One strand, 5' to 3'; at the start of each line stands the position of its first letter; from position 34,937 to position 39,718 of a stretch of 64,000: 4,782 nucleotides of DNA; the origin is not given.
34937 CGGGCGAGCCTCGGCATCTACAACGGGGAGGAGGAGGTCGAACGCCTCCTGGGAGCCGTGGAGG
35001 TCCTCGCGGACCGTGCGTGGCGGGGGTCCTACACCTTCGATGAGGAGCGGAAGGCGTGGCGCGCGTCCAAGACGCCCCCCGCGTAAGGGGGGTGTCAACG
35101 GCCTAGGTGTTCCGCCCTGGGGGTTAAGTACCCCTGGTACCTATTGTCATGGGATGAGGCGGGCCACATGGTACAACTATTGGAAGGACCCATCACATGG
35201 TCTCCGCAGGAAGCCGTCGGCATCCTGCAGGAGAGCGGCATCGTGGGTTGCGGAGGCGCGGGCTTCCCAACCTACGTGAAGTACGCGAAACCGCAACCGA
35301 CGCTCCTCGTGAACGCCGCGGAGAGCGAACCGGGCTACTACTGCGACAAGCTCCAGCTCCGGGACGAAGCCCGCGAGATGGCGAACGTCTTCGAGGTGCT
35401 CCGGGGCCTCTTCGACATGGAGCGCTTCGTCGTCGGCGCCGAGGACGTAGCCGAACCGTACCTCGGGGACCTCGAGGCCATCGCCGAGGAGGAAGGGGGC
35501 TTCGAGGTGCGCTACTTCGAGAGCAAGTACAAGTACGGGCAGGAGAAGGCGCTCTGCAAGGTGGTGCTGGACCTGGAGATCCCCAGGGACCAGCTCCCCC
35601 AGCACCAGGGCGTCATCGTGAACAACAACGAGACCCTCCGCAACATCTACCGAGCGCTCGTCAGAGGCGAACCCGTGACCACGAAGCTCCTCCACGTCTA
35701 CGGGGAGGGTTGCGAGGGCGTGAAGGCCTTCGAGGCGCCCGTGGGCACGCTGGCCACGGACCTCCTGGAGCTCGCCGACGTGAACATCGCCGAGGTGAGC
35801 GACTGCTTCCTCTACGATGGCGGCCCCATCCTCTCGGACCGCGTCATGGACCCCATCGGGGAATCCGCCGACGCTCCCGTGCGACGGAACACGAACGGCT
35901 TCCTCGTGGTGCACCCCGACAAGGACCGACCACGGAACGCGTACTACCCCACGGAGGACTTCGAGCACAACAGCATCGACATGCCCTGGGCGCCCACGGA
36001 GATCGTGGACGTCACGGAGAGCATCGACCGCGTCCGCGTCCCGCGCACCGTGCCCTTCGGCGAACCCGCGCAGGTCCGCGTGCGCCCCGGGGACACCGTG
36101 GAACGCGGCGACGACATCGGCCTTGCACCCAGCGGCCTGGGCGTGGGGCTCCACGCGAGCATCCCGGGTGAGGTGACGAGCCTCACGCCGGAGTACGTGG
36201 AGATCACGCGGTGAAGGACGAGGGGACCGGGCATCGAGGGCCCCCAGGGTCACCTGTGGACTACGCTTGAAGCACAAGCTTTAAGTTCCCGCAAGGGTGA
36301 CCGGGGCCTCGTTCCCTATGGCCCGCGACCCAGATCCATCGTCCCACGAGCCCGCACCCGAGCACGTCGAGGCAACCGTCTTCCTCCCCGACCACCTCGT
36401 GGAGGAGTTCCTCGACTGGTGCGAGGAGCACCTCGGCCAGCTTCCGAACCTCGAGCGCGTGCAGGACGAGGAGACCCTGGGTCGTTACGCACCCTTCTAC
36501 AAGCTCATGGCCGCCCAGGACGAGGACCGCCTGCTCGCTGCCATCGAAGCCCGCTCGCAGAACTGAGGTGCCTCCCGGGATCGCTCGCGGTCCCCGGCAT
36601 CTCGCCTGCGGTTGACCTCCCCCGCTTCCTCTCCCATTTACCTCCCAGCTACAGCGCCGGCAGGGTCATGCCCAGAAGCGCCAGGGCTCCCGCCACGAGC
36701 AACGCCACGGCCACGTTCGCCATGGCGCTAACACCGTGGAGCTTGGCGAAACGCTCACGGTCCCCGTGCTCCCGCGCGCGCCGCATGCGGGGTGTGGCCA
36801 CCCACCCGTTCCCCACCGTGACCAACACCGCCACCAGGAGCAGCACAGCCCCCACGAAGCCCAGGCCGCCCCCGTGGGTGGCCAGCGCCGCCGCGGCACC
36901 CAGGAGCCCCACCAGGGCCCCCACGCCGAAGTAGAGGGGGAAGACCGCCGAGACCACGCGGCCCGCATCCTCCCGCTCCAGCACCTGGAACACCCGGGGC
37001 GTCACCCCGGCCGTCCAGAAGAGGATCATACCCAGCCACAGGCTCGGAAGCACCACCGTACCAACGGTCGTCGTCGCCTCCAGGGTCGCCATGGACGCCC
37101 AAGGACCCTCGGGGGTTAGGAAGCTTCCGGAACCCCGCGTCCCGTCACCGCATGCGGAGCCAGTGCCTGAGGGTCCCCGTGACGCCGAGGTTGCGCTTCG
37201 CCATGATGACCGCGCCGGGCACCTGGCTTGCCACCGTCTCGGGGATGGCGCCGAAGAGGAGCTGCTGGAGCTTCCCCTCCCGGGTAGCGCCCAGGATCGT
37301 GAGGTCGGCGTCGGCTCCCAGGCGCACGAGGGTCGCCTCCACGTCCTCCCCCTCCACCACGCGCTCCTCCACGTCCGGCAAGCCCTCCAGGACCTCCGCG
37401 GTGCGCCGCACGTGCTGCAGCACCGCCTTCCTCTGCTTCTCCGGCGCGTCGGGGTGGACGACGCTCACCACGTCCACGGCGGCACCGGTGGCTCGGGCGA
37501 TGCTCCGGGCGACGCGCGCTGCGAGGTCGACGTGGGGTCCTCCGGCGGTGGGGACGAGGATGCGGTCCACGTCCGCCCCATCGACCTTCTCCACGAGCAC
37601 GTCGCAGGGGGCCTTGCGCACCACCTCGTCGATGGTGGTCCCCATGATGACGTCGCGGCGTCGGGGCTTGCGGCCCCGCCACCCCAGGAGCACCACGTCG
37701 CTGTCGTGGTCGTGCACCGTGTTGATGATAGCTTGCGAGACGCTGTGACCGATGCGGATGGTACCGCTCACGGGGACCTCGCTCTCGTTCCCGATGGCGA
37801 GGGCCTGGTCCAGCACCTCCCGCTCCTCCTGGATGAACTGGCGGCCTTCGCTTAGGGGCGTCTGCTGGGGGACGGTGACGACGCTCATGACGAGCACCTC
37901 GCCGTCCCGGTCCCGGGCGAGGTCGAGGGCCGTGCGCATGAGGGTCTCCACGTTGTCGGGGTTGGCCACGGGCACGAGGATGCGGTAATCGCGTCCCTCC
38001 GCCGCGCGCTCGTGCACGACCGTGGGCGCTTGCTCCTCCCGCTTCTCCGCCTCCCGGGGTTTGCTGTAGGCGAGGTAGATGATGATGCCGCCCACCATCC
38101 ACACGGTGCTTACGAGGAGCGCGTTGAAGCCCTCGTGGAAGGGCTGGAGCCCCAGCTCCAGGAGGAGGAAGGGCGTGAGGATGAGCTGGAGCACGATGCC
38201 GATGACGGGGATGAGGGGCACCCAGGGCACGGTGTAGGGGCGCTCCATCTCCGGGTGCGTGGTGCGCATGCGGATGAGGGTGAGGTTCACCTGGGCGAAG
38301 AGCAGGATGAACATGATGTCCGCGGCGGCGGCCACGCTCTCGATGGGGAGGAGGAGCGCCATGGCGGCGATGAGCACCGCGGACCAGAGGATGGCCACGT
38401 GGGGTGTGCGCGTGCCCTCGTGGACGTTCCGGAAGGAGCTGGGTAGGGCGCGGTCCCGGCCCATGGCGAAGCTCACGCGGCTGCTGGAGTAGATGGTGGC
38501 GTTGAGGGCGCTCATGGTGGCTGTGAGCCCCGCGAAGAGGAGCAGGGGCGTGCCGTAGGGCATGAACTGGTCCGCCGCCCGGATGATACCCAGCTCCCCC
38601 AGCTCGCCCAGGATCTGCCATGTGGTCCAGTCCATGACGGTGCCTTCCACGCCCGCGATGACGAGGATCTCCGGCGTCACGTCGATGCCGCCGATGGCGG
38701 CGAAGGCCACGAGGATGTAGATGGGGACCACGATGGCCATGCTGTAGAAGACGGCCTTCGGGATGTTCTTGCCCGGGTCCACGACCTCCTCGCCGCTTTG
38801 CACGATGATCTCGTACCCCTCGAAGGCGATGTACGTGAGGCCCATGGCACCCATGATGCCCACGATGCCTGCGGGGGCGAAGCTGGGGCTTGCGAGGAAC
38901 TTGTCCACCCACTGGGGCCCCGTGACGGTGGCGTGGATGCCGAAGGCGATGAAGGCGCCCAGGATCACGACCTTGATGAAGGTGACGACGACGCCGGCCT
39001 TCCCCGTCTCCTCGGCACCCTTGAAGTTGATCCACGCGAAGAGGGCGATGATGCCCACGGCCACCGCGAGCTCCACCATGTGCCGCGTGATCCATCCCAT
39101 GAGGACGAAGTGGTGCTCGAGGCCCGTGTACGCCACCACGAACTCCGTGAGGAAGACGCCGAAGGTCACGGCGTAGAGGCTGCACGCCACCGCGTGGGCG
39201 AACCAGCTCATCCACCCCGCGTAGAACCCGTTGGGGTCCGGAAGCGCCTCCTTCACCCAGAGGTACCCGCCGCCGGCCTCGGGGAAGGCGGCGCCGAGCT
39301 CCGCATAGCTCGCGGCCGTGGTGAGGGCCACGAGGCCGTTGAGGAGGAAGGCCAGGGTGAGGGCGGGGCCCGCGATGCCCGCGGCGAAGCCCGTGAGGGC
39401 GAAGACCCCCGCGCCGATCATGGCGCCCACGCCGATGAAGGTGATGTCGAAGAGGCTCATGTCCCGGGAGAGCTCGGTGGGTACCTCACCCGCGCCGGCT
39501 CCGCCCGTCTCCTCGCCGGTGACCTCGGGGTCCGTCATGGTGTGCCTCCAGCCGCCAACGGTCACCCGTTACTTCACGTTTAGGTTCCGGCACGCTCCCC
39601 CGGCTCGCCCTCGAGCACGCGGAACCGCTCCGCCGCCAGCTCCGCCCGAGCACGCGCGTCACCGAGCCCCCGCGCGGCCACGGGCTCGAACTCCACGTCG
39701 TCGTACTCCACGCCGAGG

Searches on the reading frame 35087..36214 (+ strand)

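Call 55: search_protein_families(library=pfam, proteins=[window:35087-36214:+], max_evalue=0.001)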
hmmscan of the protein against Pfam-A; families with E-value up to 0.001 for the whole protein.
window:35087-36214:+ (375 aa): 2 families
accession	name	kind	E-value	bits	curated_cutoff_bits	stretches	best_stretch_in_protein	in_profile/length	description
PF01512.22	Complex1_51K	-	3.3e-30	105.4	31.2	1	48-189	2-150/150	Nuo51 FMN-binding domain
PF13375.12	RnfC_N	-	2.1e-05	24.9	25.6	1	312-370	26-84/101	RnfC Barrel sandwich hybrid domain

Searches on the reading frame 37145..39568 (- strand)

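Call 55: search_protein_families(library=pfam, proteins=[window:37145-39568:-], max_evalue=0.001)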
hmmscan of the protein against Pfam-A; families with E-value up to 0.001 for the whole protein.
window:37145-39568:- (807 aa): 3 families
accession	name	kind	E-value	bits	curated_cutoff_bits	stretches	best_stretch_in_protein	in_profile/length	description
PF00324.27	AA_permease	-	1.3e-44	153.2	24.6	1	41-506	1-465/470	Amino acid permease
PF13520.12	AA_permease_2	-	6.4e-40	137.8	27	1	38-486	2-422/427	Amino acid permease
PF00582.32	Usp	-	5.5e-30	105.2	24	2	529-659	4-139/141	Universal stress protein family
